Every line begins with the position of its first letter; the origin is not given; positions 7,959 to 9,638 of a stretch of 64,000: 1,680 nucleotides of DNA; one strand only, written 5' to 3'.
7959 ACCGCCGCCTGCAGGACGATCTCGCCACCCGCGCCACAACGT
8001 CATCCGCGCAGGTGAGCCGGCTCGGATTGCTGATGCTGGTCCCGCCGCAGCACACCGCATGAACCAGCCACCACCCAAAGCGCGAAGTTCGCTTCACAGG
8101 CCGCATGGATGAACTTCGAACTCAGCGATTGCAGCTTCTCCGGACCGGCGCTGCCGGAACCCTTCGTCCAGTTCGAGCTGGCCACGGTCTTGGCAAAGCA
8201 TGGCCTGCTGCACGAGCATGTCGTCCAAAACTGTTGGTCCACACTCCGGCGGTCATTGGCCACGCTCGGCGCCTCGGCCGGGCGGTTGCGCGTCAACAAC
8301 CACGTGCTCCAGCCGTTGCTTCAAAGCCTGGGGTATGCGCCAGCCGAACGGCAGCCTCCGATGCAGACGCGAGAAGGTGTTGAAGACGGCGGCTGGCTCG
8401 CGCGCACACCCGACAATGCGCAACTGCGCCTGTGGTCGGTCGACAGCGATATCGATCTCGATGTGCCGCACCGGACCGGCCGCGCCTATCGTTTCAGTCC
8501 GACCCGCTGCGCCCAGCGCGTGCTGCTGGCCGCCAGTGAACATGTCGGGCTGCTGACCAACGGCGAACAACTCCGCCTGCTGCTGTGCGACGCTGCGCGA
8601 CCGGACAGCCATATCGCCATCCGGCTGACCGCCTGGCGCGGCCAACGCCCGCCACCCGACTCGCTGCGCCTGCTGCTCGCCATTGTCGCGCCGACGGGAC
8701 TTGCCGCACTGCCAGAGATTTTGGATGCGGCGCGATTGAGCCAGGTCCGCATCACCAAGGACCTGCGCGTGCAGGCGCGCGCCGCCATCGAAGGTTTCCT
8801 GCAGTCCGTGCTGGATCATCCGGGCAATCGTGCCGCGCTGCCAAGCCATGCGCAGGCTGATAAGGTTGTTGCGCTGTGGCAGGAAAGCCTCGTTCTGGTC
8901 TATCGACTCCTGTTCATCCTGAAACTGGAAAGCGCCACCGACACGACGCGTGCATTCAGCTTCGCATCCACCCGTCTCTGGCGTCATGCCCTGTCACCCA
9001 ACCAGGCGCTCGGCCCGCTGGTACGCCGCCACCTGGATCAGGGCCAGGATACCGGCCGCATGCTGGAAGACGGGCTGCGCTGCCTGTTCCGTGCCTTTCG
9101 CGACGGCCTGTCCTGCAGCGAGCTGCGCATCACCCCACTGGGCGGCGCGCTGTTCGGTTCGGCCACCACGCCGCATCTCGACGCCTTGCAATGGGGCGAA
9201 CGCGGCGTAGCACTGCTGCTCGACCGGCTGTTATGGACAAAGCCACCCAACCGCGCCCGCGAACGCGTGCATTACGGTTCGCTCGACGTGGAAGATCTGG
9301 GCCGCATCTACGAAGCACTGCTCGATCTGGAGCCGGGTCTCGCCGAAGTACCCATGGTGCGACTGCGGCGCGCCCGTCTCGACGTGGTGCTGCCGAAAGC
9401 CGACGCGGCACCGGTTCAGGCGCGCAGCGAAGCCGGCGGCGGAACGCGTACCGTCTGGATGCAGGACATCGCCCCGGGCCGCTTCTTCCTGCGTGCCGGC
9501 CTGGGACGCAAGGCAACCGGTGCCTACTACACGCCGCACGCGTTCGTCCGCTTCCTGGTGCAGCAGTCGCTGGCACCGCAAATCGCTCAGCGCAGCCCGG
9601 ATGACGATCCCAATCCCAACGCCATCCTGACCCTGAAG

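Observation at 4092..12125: LRR protein + SNF2 helicase + PglX/DrmMI-like methyltransferase: a three-gene module that fits no complete known defence system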

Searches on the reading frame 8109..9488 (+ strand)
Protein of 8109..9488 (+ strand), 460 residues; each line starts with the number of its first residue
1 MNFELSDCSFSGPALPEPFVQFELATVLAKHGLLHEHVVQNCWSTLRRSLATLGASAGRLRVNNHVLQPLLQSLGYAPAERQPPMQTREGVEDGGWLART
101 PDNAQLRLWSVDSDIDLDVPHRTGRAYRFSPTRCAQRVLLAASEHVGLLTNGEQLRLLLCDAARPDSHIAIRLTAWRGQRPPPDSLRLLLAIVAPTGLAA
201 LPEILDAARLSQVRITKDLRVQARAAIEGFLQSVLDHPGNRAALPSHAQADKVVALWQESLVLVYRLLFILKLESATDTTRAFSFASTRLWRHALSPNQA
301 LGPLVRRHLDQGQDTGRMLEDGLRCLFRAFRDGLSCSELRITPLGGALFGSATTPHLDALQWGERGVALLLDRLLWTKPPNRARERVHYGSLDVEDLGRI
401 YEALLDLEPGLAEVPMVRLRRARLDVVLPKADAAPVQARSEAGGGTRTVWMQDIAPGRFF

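Call 65: predict_structure(alignment_id=A2)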
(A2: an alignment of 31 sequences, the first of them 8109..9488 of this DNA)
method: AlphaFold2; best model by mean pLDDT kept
length: 460 residues; sequences in the alignment: 31
mean_pLDDT: 87.6   pTM: 0.76
mean pLDDT of the five models: 87.6, 87.1, 85.4, 83.5, 83.4
residues with pLDDT >= 90: 261; 70-90: 172; 50-70: 19; < 50: 8
segments of 3 or more residues with pLDDT < 50: 123-125, 278-282
pLDDT, mean of each block of 10 residues (from residue 1): 85 83 91 92 92 84 93 94 93 95 95 82 58 93 95 94 83 90 95 95 90 83 94 94 77 91 92 67 66 87 93 93 93 83 82 91 96 87 79 80 89 94 90 88 78 93
secondary structure, 60 per line:
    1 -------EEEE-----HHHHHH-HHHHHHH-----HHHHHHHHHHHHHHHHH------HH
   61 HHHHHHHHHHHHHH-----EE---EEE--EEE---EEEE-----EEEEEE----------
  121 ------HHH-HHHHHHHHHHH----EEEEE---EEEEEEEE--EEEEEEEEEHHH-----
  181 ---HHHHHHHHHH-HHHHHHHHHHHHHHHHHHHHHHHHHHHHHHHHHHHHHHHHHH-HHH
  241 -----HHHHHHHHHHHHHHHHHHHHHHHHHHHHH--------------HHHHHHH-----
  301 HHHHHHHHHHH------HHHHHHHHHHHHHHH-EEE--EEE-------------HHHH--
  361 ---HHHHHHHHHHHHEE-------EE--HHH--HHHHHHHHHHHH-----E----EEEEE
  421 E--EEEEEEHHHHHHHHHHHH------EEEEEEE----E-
elements in order: E8-11 H17-22 H24-30 H36-52 H59-74 E85-87 E90-92 E96-99 E105-110 H131-141 E146-150 E154-161 E164-172 H184-193 H195-236 H246-274 H289-295 H301-311 H318-332 E334-336 E339-341 H355-358 H364-375 H394-405 E416-421 E424-429 H430-441 E448-454

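Call 69: fold_search(model_id=the predicted structure, library=pdb)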
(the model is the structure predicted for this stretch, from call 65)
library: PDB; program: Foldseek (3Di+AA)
matches with E <= 10: 252; with E <= 0.001: 0
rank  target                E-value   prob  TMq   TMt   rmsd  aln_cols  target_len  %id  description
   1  3s1s                  2.1e-02  0.66  0.19  0.12  14.6       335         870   12  Characterization and crystal structure of the type IIG restriction endonuclease BpuSI (released 2011-07-13)
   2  4mcw_A                1.6e-01  0.08  0.11  0.13  21.4       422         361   11  Crystal structure of a HD-GYP domain (a cyclic-di-GMP phosphodiesterase) containing a tri-nuclear metal centre (released 2014-02-19)
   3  6ob8_A                2.4e-01  0.15  0.11  0.15  15.6       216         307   13  Crystal structure of a dual sensor histidine kinase in green light illuminated state (released 2019-09-18)
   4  8t3k_D                3.4e-01  0.03  0.09  0.07  27.9       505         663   12  Heterodimeric ABC transporter BmrCD in the inward-facing conformation bound to ATP: BmrCD_IF-ATP2 (released 2023-11-29)
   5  8ufi_A                3.7e-01  0.07  0.13  0.09  21.8       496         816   10  Cryo-EM structure of bovine phosphodiesterase 6 (released 2024-01-17)
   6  6oap_A                4.3e-01  0.12  0.11  0.15  16.4       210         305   14  Crystal structure of a dual sensor histidine kinase in the green-light absorbing Pg state (released 2019-09-18)
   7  9iac_A                5.2e-01  0.12  0.13  0.19  19.1       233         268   14  Structure of the Argonaute-associated Cas4 family protein 1 (ACE1) from Microcystis aeruginosa (MaACE1) (released 2025-04-23)
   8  9euy_A                7.4e-01  0.06  0.10  0.10  19.8       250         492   11  Cryo-EM structure of the full-length Pseudomonas aeruginosa bacteriophytochrome in its Pfr state (released 2024-09-04)
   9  9cxj_B                8.1e-01  0.06  0.14  0.12  21.1       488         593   11  Structure of PDE6C in complex with the rod inhibitory p gamma subunit with disordered GafA region (released 2024-12-18)
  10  8u8z_A                8.6e-01  0.10  0.13  0.12  18.4       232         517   13  Cryo-EM structure of PsBphP in Pr state, extended DHp (released 2024-08-21)
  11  7seu_D                8.6e-01  0.06  0.06  0.08  13.3       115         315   16  Crystal structure of E coli contaminant protein YncE co-purified with a plant protein (released 2022-04-20)
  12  7xgb_C                9.0e-01  0.03  0.09  0.08  25.4       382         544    9  Crystal structure of the ctcP from Streptomyces aureofaciens (released 2022-07-20)
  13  8ufi_B                9.9e-01  0.04  0.12  0.08  21.4       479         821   11  Cryo-EM structure of bovine phosphodiesterase 6 (released 2024-01-17)
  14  6f3z_B                9.9e-01  0.03  0.05  0.10  15.4       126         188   13  Complex of E. coli LolA and periplasmic domain of LolC (released 2018-07-25)
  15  8avx_B                1.0e+00  0.05  0.11  0.10  18.0       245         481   12  Cryo-EM structure of DrBphP in Pfr state (released 2022-12-21)
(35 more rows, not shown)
